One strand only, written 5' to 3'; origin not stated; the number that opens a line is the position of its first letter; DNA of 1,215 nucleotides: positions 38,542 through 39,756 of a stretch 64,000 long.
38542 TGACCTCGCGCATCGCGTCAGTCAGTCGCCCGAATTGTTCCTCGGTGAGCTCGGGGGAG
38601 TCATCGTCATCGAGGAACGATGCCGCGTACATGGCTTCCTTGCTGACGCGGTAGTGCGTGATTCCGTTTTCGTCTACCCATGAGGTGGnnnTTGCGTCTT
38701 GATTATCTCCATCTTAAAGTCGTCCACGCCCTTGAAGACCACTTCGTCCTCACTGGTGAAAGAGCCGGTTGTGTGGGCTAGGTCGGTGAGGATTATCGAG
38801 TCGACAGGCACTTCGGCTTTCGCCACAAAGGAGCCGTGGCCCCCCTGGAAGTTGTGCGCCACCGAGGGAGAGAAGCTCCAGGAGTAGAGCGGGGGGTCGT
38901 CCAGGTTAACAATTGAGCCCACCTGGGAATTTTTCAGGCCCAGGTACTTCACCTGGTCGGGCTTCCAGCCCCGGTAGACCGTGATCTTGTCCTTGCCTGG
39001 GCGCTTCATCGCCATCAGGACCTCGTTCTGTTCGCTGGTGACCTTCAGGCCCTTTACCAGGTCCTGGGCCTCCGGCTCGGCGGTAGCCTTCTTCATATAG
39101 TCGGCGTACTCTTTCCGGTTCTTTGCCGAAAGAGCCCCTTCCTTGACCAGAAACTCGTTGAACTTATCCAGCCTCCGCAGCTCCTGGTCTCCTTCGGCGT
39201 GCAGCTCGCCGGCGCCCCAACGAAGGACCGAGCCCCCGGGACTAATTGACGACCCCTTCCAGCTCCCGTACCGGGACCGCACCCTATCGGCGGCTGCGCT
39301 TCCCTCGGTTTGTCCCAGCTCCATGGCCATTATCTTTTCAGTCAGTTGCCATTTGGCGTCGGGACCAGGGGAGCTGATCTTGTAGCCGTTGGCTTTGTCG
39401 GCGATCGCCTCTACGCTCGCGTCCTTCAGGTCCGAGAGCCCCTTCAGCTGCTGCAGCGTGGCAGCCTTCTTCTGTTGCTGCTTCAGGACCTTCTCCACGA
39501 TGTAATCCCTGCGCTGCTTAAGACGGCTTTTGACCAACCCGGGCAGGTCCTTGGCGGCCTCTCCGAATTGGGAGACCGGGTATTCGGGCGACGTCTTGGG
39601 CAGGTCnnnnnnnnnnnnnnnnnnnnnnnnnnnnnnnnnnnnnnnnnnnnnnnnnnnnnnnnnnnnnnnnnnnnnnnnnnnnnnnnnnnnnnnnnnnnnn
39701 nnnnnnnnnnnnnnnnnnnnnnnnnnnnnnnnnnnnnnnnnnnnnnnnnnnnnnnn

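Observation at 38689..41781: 1030-aa polyvalent protein fusing a truncated C5-methyltransferase, a kinase-like core and an ADP-ribosyltransferase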

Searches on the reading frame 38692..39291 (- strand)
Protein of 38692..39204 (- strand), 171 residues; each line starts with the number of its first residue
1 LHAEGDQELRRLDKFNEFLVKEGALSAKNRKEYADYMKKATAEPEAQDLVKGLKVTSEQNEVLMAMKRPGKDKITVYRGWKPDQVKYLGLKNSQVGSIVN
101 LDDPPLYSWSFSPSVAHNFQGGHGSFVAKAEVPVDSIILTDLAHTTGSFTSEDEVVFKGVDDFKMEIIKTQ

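Call 42: find_homologous_proteins(query=window:38692-39204:-, max_evalue=0.01)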
Query window:38692-39204:- (171 aa): 2 proteins with E <= 0.01 among 49 candidates.
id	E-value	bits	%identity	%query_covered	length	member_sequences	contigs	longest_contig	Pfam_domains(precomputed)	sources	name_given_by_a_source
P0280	8.3e-104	362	96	100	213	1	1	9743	-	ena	-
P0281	2.0e-22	98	46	57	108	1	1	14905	-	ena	-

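Call 43: find_encoding_contigs(protein=P0280, flank=10000, max_places=4)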
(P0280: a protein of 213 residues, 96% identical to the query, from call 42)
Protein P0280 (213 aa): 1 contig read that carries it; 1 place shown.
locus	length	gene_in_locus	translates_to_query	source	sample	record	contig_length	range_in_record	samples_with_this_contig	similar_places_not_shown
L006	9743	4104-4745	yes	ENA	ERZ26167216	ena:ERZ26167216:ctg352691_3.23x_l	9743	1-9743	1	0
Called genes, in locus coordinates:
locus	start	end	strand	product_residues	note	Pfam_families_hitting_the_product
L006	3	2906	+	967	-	?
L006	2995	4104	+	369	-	-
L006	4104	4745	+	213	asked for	-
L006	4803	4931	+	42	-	-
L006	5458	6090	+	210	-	PF00589:Phage_integrase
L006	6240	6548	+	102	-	-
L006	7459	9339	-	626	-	PF13191:AAA_16 (weak), PF25199:nSTAND_NTPase5 (faint)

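Call 84: search_protein_families(library=pfam, alignment_id=A5, max_evalue=1)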
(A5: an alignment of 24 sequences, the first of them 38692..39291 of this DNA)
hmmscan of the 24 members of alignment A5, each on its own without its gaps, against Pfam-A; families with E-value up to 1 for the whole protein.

A. member 1, window:38692-39291:- (200 aa): 1 family
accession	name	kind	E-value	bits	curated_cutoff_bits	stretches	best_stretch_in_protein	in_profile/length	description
PF07357.16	DRAT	-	5.7e-05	22.9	25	1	52-186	118-247/256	Dinitrogenase reductase ADP-ribosyltransferase (DRAT)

B. families by the number of members that match (of 24 scanned): 24 families
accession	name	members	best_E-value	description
PF07357.16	DRAT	10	7.5e-08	Dinitrogenase reductase ADP-ribosyltransferase (DRAT)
PF23978.1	DUF7303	1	0.011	Family of unknown function (DUF7303)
PF10795.14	DUF2607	1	0.021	Protein of unknown function (DUF2607)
PF11464.13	Rbsn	1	0.024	Rabenosyn Rab binding domain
PF20623.4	Sgo0707_N2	1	0.031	Sgo0707 N2 domain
PF25443.1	ANG-1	1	0.05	ANG-1-like domain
PF21408.2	MTR4-like_stalk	1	0.053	Exosome RNA helicase MTR4-like, stalk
PF16024.10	DUF4785_1st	1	0.061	Domain of unknown function (DUF4785) N-terminal domain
PF14801.12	TrmI-like_N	1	0.074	TrmI-like N-terminal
PF21123.3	Dna2_Rift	1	0.077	Dna2 Rift barrel domain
PF00932.25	LTD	1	0.087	Lamin Tail Domain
PF13718.12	GNAT_acetyltr_2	1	0.088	GNAT acetyltransferase 2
PF24596.1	DUF7620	1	0.1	Family of unknown function (DUF7620)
PF23947.1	DUF7281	1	0.11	Domain of unknown function (DUF7281)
PF08922.17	DUF1905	1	0.11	Domain of unknown function (DUF1905)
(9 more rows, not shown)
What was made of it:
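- Checked: Pfam DRAT gives E=5.7e-5 for the C-terminal 200 aa, which is below the gathering score; 10 of 24 family members hit DRAT, best 7.5e-8 (call 84).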

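Call 85: search_solved_structures(query=A5, max_evalue=10, show_alignments=2)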
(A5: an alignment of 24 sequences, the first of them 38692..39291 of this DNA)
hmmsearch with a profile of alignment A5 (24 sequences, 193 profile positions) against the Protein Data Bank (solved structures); distinct sequences matched with E-value up to 10: 27.
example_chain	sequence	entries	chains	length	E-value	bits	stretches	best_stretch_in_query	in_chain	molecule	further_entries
4p18_A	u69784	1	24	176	0.3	14.2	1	29-99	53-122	Ferritin, middle subunit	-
5xhm_A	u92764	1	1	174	0.31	14.1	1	25-99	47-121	Ferritin, middle subunit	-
3se1_A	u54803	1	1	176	0.34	14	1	29-99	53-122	Ferritin, middle subunit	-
3sh6_A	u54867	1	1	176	0.36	13.9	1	29-99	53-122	Ferritin, middle subunit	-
3ka8_A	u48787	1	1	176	0.41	13.7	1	29-99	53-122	Ferritin, middle subunit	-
3shx_A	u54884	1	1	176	0.41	13.7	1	29-99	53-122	Ferritin, middle subunit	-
4mjy_A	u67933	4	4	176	0.44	13.6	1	28-99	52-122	Ferritin, middle subunit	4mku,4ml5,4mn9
5xho_A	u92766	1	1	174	0.46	13.5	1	29-99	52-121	Ferritin, middle subunit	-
4lpm_A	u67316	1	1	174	0.47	13.5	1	29-99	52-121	Ferritin, middle subunit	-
4lpn_A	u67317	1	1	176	0.47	13.5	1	29-99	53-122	Ferritin, middle subunit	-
9wx5_A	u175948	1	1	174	0.49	13.5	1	29-99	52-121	Ferritin, middle subunit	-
9x16_A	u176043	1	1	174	0.5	13.4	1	29-99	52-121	Ferritin, middle subunit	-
4ztk_A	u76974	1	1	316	0.5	13.4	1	6-168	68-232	Cell division protein FtsI/penicillin binding protein 2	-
9x1g_A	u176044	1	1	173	0.5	13.4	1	29-99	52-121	Ferritin, middle subunit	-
9x6r_A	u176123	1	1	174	0.5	13.4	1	29-99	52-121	Ferritin, middle subunit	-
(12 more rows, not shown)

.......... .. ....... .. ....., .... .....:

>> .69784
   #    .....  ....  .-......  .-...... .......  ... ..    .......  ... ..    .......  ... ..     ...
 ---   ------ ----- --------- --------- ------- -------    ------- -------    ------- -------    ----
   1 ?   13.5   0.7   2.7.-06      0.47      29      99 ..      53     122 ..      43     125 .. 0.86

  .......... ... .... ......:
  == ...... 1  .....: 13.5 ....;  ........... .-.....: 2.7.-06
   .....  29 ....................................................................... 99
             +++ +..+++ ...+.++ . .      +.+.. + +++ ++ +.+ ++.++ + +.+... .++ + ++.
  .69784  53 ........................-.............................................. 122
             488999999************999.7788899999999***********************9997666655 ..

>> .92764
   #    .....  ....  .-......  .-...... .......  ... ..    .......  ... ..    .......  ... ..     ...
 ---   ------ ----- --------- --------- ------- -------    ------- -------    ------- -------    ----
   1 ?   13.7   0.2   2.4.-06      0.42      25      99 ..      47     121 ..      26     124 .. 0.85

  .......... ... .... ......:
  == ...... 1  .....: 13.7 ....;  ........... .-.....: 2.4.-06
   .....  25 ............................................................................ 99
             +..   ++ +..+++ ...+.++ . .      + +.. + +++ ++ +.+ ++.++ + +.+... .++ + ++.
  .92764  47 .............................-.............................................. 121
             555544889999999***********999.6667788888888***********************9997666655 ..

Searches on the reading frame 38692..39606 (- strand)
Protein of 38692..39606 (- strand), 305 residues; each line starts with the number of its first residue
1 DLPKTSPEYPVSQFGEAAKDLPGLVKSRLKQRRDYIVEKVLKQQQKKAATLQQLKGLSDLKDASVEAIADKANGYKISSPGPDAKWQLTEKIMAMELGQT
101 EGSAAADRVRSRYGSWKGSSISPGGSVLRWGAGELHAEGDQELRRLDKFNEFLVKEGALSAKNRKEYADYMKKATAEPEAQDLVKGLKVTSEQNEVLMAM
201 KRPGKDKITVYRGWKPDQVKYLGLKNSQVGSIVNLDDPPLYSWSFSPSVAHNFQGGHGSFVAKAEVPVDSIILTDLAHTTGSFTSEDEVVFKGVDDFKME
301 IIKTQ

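Call 56: predict_structure(alignment_id=A3)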
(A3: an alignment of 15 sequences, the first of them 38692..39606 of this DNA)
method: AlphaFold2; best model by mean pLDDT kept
length: 305 residues; sequences in the alignment: 15
mean_pLDDT: 84.9   pTM: 0.80
mean pLDDT of the five models: 84.9, 82.0, 80.9, 78.9, 76.4
residues with pLDDT >= 90: 121; 70-90: 151; 50-70: 32; < 50: 1
segments of 3 or more residues with pLDDT < 50: none
pLDDT, mean of each block of 10 residues (from residue 1): 55 61 76 82 80 89 93 84 93 97 96 79 85 89 88 91 91 92 96 91 87 88 90 78 82 72 91 89 80 83 88
secondary structure, 60 per line:
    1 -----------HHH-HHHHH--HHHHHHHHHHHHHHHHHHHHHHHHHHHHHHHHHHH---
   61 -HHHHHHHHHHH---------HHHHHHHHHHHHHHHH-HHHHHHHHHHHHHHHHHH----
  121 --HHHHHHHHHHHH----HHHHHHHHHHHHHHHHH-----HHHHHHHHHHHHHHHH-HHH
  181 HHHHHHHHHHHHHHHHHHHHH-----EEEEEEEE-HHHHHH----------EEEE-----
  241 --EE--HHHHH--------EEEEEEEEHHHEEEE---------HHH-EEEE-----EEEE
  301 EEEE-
elements in order: H16-20 H23-57 H62-72 H82-97 H99-116 H123-134 H139-155 H161-176 H178-201 E207-214 H216-221 E232-235 H247-251 E260-267 E271-274 E288-291 E297-304

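Call 58: fold_search(model_id=the predicted structure, library=pdb)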
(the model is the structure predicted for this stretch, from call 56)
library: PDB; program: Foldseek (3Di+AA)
matches with E <= 10: 159; with E <= 0.001: 0
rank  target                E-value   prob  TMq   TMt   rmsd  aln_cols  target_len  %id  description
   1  3u0j_B                1.6e-01  0.75  0.23  0.28   6.2       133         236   17  Crystal structure of ADP-ribosyltransferase HopU1 of Pseudomonas syringae pv. Tomato DC3000 (released 2011-11-02)
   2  2gwm                  2.8e-01  0.25  0.18  0.24  11.4       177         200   18  Crystal structure of the Salmonella SpvB ATR Domain (released 2006-08-29)
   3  4fml_B                4.4e-01  0.18  0.20  0.28  11.6       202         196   18  Catalytic domain of VahC from Aeromonas hydrophila (released 2012-09-19)
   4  2gwl                  5.6e-01  0.18  0.21  0.28  10.9       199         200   18  Crystal structure of the Salmonella SpvB ATR Domain in complex with NADH (released 2006-08-29)
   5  9ns6_B                5.6e-01  0.06  0.13  0.14  18.2       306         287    9  KslB apoenzyme (released 2025-04-23)
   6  6v3w                  6.5e-01  0.25  0.18  0.27  11.0       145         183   11  Human Poly(ADP-Ribose) Polymerase 12, Catalytic fragment with four point mutations in complex with RBN-2397 (released 2020-12-16)
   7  9k0b_A                7.2e-01  0.04  0.13  0.14  17.8       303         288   12  Structure of Pictet-Spenglerases KslB in complex with L-Trp (released 2025-06-18)
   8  9k0a_B                8.3e-01  0.04  0.14  0.14  18.2       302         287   10  Structure of Pictet-Spenglerases KslB in complex with product (released 2025-06-18)
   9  7rto_B                9.2e-01  0.02  0.09  0.08  21.4       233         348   14  Cryo-EM structure of bluetongue virus capsid protein VP5 at low endosomal pH intermediate state 2 (released 2021-11-03)
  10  8xpx_A                1.0e+00  0.20  0.17  0.26  10.4       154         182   10  The Crystal Structure of PARP12 from Biortus. (released 2024-03-06)
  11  9k0a_A                1.1e+00  0.05  0.16  0.17  17.0       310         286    9  Structure of Pictet-Spenglerases KslB in complex with product (released 2025-06-18)
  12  8i4y_A                1.3e+00  0.04  0.11  0.03  19.4       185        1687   14  CalA3 complex structure with amidation product (released 2023-02-22)
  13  2pqf_D                1.4e+00  0.18  0.18  0.27  10.4       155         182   10  Human Poly(ADP-Ribose) Polymerase 12, Catalytic fragment in complex with an inhibitor 3-Aminobenzoic acid (released 2007-05-15)
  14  4f1l_D                1.8e+00  0.15  0.17  0.26  11.2       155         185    9  Human Artd8 (Parp14, Bal2) - catalytic domain in complex with inhibitor A16(Z) (released 2012-09-05)
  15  4rpm                  1.8e+00  0.02  0.09  0.08  17.1       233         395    9  Crystal structure of the SAT domain from the non-reducing fungal polyketide synthase CazM with bound hexanoyl (released 2015-09-09)
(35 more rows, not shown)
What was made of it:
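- ART support is below curated thresholds for the query itself (calls 58, 84).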

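Call 63: fold_search(model_id=the predicted structure, library=viral)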
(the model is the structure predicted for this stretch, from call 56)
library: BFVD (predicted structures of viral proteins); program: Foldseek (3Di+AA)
matches with E <= 10: 229; with E <= 0.001: 6
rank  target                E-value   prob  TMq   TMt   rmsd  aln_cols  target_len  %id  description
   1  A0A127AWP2            4.7e-06  1.00  0.43  0.30   8.3       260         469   14  Uncharacterized protein [Bacillus phage SP-15]
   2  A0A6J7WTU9            1.4e-05  1.00  0.41  0.11  14.7       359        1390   16  Phage head morphogenesis domain-containing protein [uncultured Caudovirales phage]
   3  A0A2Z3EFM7            3.3e-05  1.00  0.41  0.26  10.6       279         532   21  (no name in the UniProt tables at hand)
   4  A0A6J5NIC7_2          5.4e-05  1.00  0.45  0.17   7.9       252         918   16  DEDDh domain containing protein [uncultured Caudovirales phage]
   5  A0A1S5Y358            1.3e-04  1.00  0.37  0.22  10.6       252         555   15  Uncharacterized protein [uncultured archaeal virus]
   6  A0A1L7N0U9            8.2e-04  1.00  0.26  0.36  12.0       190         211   15  Uncharacterized protein [Ralstonia phage RP12]
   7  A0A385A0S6            1.2e-03  1.00  0.29  0.41   4.7       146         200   15  (no name in the UniProt tables at hand)
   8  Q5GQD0                3.3e-03  0.99  0.29  0.10  11.5       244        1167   14  NAD(+)--protein-arginine ADP-ribosyltransferase [Synechococcus phage S-PM2]
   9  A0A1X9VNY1            4.9e-03  1.00  0.28  0.28   6.9       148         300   12  Uncharacterized protein (Fragment) [Mimivirus AB-566-O17]
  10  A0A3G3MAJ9            7.6e-03  0.94  0.23  0.28  12.6       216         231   16  Uncharacterized protein [Gordonia phage Octobien14]
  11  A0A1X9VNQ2            1.1e-02  0.97  0.25  0.17  13.7       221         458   13  Uncharacterized protein [Mimivirus AB-566-O17]
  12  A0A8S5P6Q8            3.6e-02  0.60  0.23  0.21  16.1       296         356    9  Mono-ADP-ribosyltransferase C3 [Herelleviridae sp. cttEB8]
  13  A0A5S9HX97            4.3e-02  0.75  0.20  0.34  10.9       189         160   15  Uncharacterized protein [Tenacibaculum phage PTm1]
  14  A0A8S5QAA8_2          4.6e-02  0.38  0.20  0.06  28.9       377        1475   15  Type I restriction enzyme [Podoviridae sp. ctsfx1]
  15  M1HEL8                9.1e-02  0.38  0.23  0.23  12.6       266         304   12  (no name in the UniProt tables at hand)
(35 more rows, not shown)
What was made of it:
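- Closest known: MuF-type polymorphic toxins of temperate phages with downstream immunity genes. Same: BFVD matches include MuF ('head morphogenesis') domain proteins (call 63).
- The C-terminal model matches phage proteins annotated as head-morphogenesis-domain proteins and ARTs in BFVD (call 63). Structural matches are to phage proteins annotated as head-morphogenesis-domain proteins (call 63).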

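Call 73: find_related_loci(query=A3, collection=viral_contigs, flank=10000)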
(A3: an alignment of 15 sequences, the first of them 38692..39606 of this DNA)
Query A3 (305 aa) in viral_contigs; peptide patterns used: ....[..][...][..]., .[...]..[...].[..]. (x = any residue, [..] = any of these).
82 stretches matched a pattern, but none encodes a relative of the query by tblastn (E <= 1e-3).
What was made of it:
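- Tried and rejected: A search of IMG/VR for the ART module found no relative (call 73).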

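Call 78: find_related_loci(query=A3, collection=genome_contigs, flank=10000)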
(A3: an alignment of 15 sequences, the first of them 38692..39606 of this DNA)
Query A3 (305 aa) in genome_contigs; peptide patterns used: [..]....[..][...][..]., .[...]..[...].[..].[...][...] (x = any residue, [..] = any of these).
52 stretches matched a pattern; 5 encode a relative of the query (tblastn E <= 1e-3); 5 distinct loci.
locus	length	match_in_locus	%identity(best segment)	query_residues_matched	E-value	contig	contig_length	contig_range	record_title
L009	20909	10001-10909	66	1-303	3e-139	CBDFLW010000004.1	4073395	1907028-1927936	MAG: Dehalococcoidia bacterium isolate 2f52b1ca-a849-4cdc-a827-476ed12bcbce genome assembly, contig: contig_4, whole gen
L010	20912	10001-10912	48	1-304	2e-93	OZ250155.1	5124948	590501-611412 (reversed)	MAG: Dehalococcoidia bacterium isolate 1061aa9e-c1ab-476f-8b68-e9686b595c54 genome assembly, chromosome: 1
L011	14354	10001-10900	50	2-303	4e-92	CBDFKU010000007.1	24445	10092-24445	MAG: Dehalococcoidia bacterium isolate a7bf128d-a2e1-49ec-b4e9-dcd6821f012d genome assembly, contig: contig_7, whole gen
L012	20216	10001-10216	50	232-303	2e-22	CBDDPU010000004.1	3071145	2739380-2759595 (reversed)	MAG: Dehalococcoidia bacterium isolate f7799225-1c54-49ab-8ee4-b01798a0f060 genome assembly, contig: contig_4, whole gen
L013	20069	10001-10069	78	203-225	4e-7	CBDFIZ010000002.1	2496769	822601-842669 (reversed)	MAG: Dehalococcoidia bacterium isolate bbcfa8fe-e5b4-4dc8-882b-9555aaa6a448 genome assembly, contig: contig_2, whole gen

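Call 81: search_solved_structures(query=A3, max_evalue=10, show_alignments=3)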
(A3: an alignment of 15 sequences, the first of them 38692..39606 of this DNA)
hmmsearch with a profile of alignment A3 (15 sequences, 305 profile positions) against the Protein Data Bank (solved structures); distinct sequences matched with E-value up to 10: 4.
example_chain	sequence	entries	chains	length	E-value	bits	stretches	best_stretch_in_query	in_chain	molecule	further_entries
25qb_A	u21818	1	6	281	0.55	12.6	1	253-295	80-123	DNA topoisomerase 2-binding protein 1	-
2xnh_A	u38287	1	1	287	0.57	12.5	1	253-295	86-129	DNA TOPOISOMERASE 2-BINDING PROTEIN 1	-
2xnk_A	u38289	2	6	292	0.59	12.5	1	253-295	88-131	DNA TOPOISOMERASE 2-BINDING PROTEIN 1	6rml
3olc_X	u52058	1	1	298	0.61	12.5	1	253-295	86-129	DNA topoisomerase 2-binding protein 1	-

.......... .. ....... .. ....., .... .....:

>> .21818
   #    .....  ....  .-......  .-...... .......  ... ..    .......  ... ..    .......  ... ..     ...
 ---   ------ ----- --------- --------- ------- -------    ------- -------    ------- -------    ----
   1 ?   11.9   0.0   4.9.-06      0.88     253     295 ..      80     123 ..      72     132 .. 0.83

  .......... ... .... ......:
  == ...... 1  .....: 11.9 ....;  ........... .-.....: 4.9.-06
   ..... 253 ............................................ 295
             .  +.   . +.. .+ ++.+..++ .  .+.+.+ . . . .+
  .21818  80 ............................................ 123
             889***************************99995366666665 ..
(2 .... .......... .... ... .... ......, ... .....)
